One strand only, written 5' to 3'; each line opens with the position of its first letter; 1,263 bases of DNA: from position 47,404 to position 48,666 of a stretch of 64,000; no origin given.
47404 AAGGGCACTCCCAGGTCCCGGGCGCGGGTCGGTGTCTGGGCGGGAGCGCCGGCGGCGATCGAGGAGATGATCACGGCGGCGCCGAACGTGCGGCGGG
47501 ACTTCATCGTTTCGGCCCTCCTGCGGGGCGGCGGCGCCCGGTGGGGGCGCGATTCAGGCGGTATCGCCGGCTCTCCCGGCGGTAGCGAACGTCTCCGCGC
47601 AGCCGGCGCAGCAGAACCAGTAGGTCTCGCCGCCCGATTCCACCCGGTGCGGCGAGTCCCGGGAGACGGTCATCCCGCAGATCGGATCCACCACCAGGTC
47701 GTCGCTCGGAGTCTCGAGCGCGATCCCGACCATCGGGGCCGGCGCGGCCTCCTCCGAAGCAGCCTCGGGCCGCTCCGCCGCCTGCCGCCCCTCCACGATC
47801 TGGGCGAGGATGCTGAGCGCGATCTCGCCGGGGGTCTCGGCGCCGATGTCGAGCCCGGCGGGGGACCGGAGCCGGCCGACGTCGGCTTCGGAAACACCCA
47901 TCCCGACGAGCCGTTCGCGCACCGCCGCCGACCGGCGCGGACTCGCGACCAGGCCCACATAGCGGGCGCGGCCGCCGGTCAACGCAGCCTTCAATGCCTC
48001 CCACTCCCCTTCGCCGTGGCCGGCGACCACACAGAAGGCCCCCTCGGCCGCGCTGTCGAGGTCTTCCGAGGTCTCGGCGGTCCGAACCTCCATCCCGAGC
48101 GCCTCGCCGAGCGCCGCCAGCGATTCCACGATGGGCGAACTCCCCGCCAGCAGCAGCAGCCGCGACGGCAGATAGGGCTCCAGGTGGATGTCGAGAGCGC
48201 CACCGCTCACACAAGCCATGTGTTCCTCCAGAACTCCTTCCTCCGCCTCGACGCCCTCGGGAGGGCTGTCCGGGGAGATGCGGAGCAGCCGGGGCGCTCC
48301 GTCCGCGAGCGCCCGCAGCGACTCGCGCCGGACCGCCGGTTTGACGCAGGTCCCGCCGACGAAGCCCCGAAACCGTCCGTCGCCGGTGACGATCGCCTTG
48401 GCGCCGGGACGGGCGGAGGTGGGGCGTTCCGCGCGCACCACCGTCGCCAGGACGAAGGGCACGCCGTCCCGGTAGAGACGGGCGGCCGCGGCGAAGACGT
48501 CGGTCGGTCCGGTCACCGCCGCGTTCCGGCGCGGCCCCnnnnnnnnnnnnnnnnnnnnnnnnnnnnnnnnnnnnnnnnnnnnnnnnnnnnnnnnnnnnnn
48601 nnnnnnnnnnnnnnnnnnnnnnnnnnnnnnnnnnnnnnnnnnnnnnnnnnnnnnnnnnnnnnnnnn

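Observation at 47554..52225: Form-I coxMSL followed by XdhC with a YHS/TRASH-like Cys tail: candidate Cu-handling maturation factor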

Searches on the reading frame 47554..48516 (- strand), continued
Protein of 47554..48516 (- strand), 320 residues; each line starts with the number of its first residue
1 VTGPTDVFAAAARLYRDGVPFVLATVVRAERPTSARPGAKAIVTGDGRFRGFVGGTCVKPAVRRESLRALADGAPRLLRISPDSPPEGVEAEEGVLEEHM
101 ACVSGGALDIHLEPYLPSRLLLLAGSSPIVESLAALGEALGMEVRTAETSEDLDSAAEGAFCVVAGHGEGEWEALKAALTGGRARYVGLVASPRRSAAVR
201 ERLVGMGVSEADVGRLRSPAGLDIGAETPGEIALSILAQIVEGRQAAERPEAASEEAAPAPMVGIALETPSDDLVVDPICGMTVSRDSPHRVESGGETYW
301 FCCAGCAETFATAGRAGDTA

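Call 66: search_protein_families(library=pfam, alignment_id=A5, max_evalue=0.001)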
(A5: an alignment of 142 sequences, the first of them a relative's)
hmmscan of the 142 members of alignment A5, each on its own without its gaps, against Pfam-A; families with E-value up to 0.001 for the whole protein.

A. member 1, P0095 (351 aa): 2 families
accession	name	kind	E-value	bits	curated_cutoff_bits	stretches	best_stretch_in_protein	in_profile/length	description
PF13478.12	XdhC_C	-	1.3e-22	81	29.7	1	126-246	1-125/125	XdhC Rossmann domain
PF02625.21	XdhC_CoxI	-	9.7e-19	67.5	24.3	1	21-85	3-67/68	XdhC and CoxI family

B. families by the number of members that match (of 142 scanned): 8 families
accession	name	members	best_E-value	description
PF13478.12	XdhC_C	142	2.3e-33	XdhC Rossmann domain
PF02625.21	XdhC_CoxI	142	2.8e-22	XdhC and CoxI family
PF04945.19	YHS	86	4.1e-34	YHS domain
PF24273.1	TRASH_HVO_1752_C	38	2.6e-09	HVO_1752, C-terminal TRASH domain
PF06467.20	zf-FCS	4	0.0003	MYM-type Zinc finger with FCS sequence motif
PF08394.17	Arc_trans_TRASH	3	0.00029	Archaeal TRASH domain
PF00403.32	HMA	1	2.7e-10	Heavy-metal-associated domain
PF12156.14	ATPase-cat_bd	1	1.7e-06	Putative metal-binding domain of cation transport ATPase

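Call 75: get_annotated_region(hit=H3, flank=9000)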
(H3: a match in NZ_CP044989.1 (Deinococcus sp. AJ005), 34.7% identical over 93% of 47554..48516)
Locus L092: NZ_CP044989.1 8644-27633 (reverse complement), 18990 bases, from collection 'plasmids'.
description: Deinococcus sp. AJ005 plasmid p380k, complete sequence
organism: Deinococcus sp. AJ005 (NCBI taxid 2652443)
taxonomy: Bacteria; Deinococcota; Deinococci; Deinococcales; Deinococcaceae; Deinococcus; Deinococcus sp. AJ005
host: -; source: single cell; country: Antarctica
typing (MOB-suite, as given by PLSDB): non-mobilizable
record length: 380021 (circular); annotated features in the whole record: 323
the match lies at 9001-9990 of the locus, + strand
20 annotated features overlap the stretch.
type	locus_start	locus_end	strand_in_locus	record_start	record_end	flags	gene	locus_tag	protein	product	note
CDS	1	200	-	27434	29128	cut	-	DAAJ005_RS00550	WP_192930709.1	GGDEF domain-containing protein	-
CDS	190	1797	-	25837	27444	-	-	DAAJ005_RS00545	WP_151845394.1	HD domain-containing phosphohydrolase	-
CDS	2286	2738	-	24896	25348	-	-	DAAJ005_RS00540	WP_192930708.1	hypothetical protein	-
CDS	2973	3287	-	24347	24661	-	-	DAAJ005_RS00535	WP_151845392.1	hypothetical protein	-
CDS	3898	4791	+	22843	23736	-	-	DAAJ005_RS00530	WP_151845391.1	xanthine dehydrogenase family protein subunit M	-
CDS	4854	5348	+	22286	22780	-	-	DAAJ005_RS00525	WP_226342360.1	(2Fe-2S)-binding protein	-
CDS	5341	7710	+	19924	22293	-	-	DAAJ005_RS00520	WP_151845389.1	aerobic carbon-monoxide dehydrogenase large subunit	-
CDS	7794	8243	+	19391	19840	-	-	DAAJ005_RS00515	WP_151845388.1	carbon monoxide dehydrogenase subunit G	-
CDS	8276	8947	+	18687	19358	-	-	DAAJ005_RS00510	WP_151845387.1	TIGR02466 family protein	-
CDS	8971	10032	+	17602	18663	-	-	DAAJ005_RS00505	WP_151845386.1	XdhC family protein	-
CDS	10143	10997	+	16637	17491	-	-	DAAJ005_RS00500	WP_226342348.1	MoxR family ATPase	-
CDS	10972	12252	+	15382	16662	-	-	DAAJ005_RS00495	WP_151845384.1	VWA domain-containing protein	-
CDS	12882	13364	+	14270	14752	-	-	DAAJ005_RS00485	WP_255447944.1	transposase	-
CDS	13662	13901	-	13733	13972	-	-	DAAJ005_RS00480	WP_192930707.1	IS1 family transposase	GO:0006313 - DNA transposition [Evidence IEA]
CDS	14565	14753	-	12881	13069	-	-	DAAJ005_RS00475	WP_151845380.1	DUF6440 family protein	-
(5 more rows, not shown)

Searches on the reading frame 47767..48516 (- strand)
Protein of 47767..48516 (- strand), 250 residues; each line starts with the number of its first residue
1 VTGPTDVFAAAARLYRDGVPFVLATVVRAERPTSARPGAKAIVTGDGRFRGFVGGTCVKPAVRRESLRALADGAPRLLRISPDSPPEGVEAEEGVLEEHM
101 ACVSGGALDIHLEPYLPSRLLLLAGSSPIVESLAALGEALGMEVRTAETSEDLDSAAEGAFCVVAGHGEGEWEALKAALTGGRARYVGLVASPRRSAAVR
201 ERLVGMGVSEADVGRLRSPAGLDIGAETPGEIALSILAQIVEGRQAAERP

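Call 61: search_protein_representatives(protein=window:47767-48516:-)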
Query: 250 residues. Proteins with E-value up to 0.001 (for the whole library): 12534; up to 1e-10: 3393; up to 1e-30: 331. The best 150 are listed.
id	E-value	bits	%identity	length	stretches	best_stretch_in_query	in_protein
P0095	7.2e-90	317.0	68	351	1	9-246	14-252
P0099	1.8e-80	286.2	63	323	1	4-247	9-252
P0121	3.5e-59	216.6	54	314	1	4-247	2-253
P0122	4.3e-56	206.4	52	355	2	6-146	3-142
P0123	3.3e-54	200.3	51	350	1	14-245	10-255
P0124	3.9e-54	200.0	51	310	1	5-245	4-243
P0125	5.6e-54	199.5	49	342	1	16-245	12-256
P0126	3.1e-53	197.1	52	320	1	6-243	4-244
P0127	7.7e-51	189.2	50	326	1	6-245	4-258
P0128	3.3e-50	187.2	53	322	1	11-234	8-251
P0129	6.1e-50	186.3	45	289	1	5-247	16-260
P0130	6.3e-50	186.2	51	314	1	5-246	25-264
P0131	7.2e-50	186.1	51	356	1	7-245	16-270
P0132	2.5e-49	184.3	49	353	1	6-248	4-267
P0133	3.3e-49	183.9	47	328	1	13-246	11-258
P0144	9.6e-48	179.1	48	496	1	5-247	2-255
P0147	9.7e-47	175.8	45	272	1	8-246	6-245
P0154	4.7e-46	173.6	50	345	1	15-245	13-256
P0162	2.4e-45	171.2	48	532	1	8-241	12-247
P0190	3.7e-43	164.1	47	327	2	4-147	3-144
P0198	1.1e-42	162.5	45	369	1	9-245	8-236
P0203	1.5e-42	162.1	47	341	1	9-247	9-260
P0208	2.3e-42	161.5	45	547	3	7-152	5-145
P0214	6.1e-42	160.1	45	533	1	7-247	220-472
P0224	1.9e-41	158.5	44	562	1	6-244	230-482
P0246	2.3e-40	155.0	45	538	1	5-248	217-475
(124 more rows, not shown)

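Call 64: search_protein_families(library=pfam, proteins=[P0154, P0144, P0162, P0208, P0214, P0224, P0246, P0190, P0203, P0198], max_evalue=0.01)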
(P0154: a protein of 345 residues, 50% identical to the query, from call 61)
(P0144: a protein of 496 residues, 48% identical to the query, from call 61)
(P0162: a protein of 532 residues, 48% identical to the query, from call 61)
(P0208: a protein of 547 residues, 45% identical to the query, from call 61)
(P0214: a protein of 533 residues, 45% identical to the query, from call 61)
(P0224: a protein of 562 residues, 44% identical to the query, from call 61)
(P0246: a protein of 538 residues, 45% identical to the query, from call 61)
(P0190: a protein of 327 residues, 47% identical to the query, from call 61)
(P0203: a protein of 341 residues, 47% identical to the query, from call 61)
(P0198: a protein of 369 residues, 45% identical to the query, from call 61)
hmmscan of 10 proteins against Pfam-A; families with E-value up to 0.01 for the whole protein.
P0154 (345 aa): 3 families
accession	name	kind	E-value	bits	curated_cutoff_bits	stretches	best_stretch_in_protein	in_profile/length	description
PF13478.12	XdhC_C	-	5.7e-33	114.5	29.7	1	116-251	1-125/125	XdhC Rossmann domain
PF02625.21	XdhC_CoxI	-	4.2e-18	65.5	24.3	1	14-78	3-67/68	XdhC and CoxI family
PF00403.32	HMA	-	2.7e-10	40.9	24.8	1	277-336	1-62/62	Heavy-metal-associated domain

P0144 (496 aa): 5 families
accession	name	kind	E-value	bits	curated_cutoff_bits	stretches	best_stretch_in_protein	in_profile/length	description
PF12804.13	NTP_transf_3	-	2.6e-33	115.9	27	1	307-468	1-157/160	MobA-like NTP transferase domain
PF13478.12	XdhC_C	-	3.6e-24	86.1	29.7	1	116-248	1-125/125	XdhC Rossmann domain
PF02625.21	XdhC_CoxI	-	1.3e-17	63.9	24.3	1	12-76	2-66/68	XdhC and CoxI family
PF01128.25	IspD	-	3.4e-07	30.7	27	1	306-430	2-126/221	2-C-methyl-D-erythritol 4-phosphate cytidylyltransferase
PF02348.25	CTP_transf_3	-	0.0029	17.9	22.6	1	307-424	2-117/217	Cytidylyltransferase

P0162 (532 aa): 4 families
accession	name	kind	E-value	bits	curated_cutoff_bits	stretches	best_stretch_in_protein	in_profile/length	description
PF12804.13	NTP_transf_3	-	6.1e-36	124.5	27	1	338-487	1-143/160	MobA-like NTP transferase domain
PF13478.12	XdhC_C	-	2.5e-21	76.9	29.7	1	122-244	1-123/125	XdhC Rossmann domain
PF02625.21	XdhC_CoxI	-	5e-16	58.8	24.3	1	20-83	3-66/68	XdhC and CoxI family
PF01128.25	IspD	-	8.7e-10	39.2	27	1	337-463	2-128/221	2-C-methyl-D-erythritol 4-phosphate cytidylyltransferase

P0208 (547 aa): 4 families
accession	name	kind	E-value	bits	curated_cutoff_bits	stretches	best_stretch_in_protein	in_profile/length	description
PF13478.12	XdhC_C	-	1.2e-24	87.6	29.7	1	114-280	1-125/125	XdhC Rossmann domain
PF02625.21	XdhC_CoxI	-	2.2e-17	63.2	24.3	1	13-79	2-68/68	XdhC and CoxI family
PF04945.19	YHS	-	3.3e-05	24.2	30.3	1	504-545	2-42/47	YHS domain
PF24273.1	TRASH_HVO_1752_C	-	3.6e-05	24.3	27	1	507-540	6-37/47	HVO_1752, C-terminal TRASH domain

P0214 (533 aa): 9 families
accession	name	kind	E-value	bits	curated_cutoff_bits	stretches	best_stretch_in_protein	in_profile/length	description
PF12804.13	NTP_transf_3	-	7.1e-39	134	27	1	10-169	1-157/160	MobA-like NTP transferase domain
PF13478.12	XdhC_C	-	1.6e-31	109.9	29.7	1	330-465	1-125/125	XdhC Rossmann domain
PF02625.21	XdhC_CoxI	-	7.9e-17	61.4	24.3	1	228-292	2-66/68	XdhC and CoxI family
PF04945.19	YHS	-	8.7e-15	54.9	30.3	1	489-530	2-42/47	YHS domain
PF01128.25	IspD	-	4e-08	33.7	27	1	10-132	3-126/221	2-C-methyl-D-erythritol 4-phosphate cytidylyltransferase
PF02348.25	CTP_transf_3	-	8.4e-08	32.7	22.6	1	11-127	3-118/217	Cytidylyltransferase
PF00535.33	Glycos_transf_2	-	0.00043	20.7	23.3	1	34-159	11-139/168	Glycosyl transferase family 2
PF00483.29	NTP_transferase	-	0.0042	17.1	21.2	1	12-126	4-127/245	Nucleotidyl transferase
PF24273.1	TRASH_HVO_1752_C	-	0.0062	17.1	27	0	493-525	7-37/47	HVO_1752, C-terminal TRASH domain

P0224 (562 aa): 9 families
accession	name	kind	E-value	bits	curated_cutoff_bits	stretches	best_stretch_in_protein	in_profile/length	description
PF12804.13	NTP_transf_3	-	2.7e-41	141.9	27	1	4-163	1-157/160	MobA-like NTP transferase domain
PF13478.12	XdhC_C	-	5.7e-32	111.3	29.7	1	343-478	1-125/125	XdhC Rossmann domain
PF02625.21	XdhC_CoxI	-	2.3e-15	56.7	24.3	1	241-303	4-66/68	XdhC and CoxI family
PF04945.19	YHS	-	1.4e-14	54.2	30.3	1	517-561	2-45/47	YHS domain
PF01128.25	IspD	-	2.5e-10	41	27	1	2-125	1-125/221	2-C-methyl-D-erythritol 4-phosphate cytidylyltransferase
PF00483.29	NTP_transferase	-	1.4e-06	28.5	21.2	1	4-123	2-130/245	Nucleotidyl transferase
PF02348.25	CTP_transf_3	-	4.2e-06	27.2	22.6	1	3-121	1-118/217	Cytidylyltransferase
PF01983.22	CofC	-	8.4e-06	25.6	22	1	29-141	33-134/217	Guanylyl transferase CofC like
PF24273.1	TRASH_HVO_1752_C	-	0.00074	20.1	27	1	520-553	6-37/47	HVO_1752, C-terminal TRASH domain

P0246 (538 aa): 7 families
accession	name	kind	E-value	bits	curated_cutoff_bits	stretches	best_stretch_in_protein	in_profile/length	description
PF12804.13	NTP_transf_3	-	1.2e-31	110.5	27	1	1-147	12-155/160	MobA-like NTP transferase domain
PF13478.12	XdhC_C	-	1.3e-27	97.2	29.7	1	332-467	1-125/125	XdhC Rossmann domain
PF02625.21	XdhC_CoxI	-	1.3e-15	57.5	24.3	1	228-291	3-66/68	XdhC and CoxI family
PF04945.19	YHS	-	4.1e-12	46.3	30.3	1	494-537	2-45/47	YHS domain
PF02348.25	CTP_transf_3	-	5.5e-06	26.8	22.6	1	5-103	16-114/217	Cytidylyltransferase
PF06467.20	zf-FCS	-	0.00079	19.6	22.4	1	509-528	20-39/39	MYM-type Zinc finger with FCS sequence motif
PF01128.25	IspD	-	0.0071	16.6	27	0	2-103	17-117/221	2-C-methyl-D-erythritol 4-phosphate cytidylyltransferase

P0190 (327 aa): 2 families
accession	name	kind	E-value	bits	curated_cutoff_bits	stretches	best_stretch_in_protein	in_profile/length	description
PF13478.12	XdhC_C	-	9.3e-25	88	29.7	1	118-254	1-124/125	XdhC Rossmann domain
PF02625.21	XdhC_CoxI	-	2.2e-19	69.6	24.3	1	14-80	2-68/68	XdhC and CoxI family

P0203 (341 aa): 2 families
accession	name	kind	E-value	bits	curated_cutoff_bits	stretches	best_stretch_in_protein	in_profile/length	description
PF13478.12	XdhC_C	-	2.3e-26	93.2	29.7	1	118-251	1-123/125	XdhC Rossmann domain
PF02625.21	XdhC_CoxI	-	5.9e-22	77.8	24.3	1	16-80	3-67/68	XdhC and CoxI family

P0198 (369 aa): 3 families
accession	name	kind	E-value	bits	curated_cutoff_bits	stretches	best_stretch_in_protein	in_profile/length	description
PF02625.21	XdhC_CoxI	-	7.9e-16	58.2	24.3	1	16-78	4-66/68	XdhC and CoxI family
PF13478.12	XdhC_C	-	1.9e-15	57.9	29.7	1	120-231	2-125/125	XdhC Rossmann domain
PF04945.19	YHS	-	1.2e-06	28.8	30.3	1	323-363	2-41/47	YHS domain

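Call 67: find_encoding_contigs(protein=P0154, flank=10000, max_places=2)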
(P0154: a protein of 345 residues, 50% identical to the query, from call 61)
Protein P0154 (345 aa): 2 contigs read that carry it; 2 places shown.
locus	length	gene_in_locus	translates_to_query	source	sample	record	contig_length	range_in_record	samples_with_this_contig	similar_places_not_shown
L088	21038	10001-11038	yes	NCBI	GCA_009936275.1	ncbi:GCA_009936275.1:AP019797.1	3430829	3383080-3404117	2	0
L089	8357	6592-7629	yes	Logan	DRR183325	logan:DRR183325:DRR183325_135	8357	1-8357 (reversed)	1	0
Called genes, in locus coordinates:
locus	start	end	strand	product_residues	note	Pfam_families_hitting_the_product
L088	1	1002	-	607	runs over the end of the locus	PF14849:YidC_periplas, PF02096:60KD_IMP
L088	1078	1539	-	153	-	PF00825:Ribonuclease_P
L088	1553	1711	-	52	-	PF00468:Ribosomal_L34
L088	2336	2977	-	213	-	-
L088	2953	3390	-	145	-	-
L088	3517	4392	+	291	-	PF00941:FAD_binding_5, PF01565:FAD_binding_4 (weak), PF03450:CO_deh_flav_C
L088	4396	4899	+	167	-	PF00111:Fer2 (weak), PF01799:Fer2_2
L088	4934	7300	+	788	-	PF01315:Ald_Xan_dh_C, PF02738:MoCoBD_1, PF20256:MoCoBD_2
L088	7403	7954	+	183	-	PF11485:STK_08120-like (weak), PF06240:COXG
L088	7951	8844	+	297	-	PF13401:AAA_22 (weak), PF00004:AAA, PF07726:AAA_3 (faint), PF07728:AAA_5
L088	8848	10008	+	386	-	PF05762:VWA_CoxE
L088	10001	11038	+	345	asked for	PF02625:XdhC_CoxI, PF13478:XdhC_C, PF00403:HMA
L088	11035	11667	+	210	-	PF01128:IspD (weak), PF02348:CTP_transf_3 (weak), PF12804:NTP_transf_3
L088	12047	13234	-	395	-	PF02625:XdhC_CoxI, PF13478:XdhC_C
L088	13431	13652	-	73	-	-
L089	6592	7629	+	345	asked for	PF02625:XdhC_CoxI, PF13478:XdhC_C, PF00403:HMA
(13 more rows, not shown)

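Call 68: find_encoding_contigs(protein=P0147, flank=10000, max_places=2)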
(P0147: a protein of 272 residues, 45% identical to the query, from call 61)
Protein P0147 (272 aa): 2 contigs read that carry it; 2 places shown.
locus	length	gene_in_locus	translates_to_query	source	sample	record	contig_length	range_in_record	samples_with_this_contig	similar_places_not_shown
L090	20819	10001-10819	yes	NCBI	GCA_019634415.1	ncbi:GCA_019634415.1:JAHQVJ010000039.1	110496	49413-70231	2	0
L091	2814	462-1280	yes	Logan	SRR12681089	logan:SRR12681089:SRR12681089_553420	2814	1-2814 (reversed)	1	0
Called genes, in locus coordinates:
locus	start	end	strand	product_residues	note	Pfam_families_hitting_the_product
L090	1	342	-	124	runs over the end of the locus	-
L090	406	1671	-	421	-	PF13191:AAA_16 (faint), PF00486:Trans_reg_C, PF25872:HTH_77 (weak)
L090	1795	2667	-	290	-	PF03976:PPK2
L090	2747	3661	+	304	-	PF13191:AAA_16 (weak), PF00004:AAA, PF07726:AAA_3 (faint), PF07728:AAA_5, PF13401:AAA_22 (faint)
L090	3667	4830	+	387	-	PF05762:VWA_CoxE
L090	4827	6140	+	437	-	-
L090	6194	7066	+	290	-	PF00941:FAD_binding_5, PF03450:CO_deh_flav_C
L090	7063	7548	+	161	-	PF00111:Fer2 (weak), PF01799:Fer2_2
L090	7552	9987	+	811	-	PF01315:Ald_Xan_dh_C, PF02738:MoCoBD_1, PF20256:MoCoBD_2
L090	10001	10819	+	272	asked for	PF02625:XdhC_CoxI, PF13478:XdhC_C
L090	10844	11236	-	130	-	PF14076:DUF4258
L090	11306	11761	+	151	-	-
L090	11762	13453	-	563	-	PF19289:PmbA_TldD_3rd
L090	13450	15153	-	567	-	PF19289:PmbA_TldD_3rd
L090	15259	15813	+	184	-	PF04542:Sigma70_r2, PF07638:Sigma70_ECF (weak), PF08281:Sigma70_r4_2 (weak)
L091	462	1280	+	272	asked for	PF02625:XdhC_CoxI, PF13478:XdhC_C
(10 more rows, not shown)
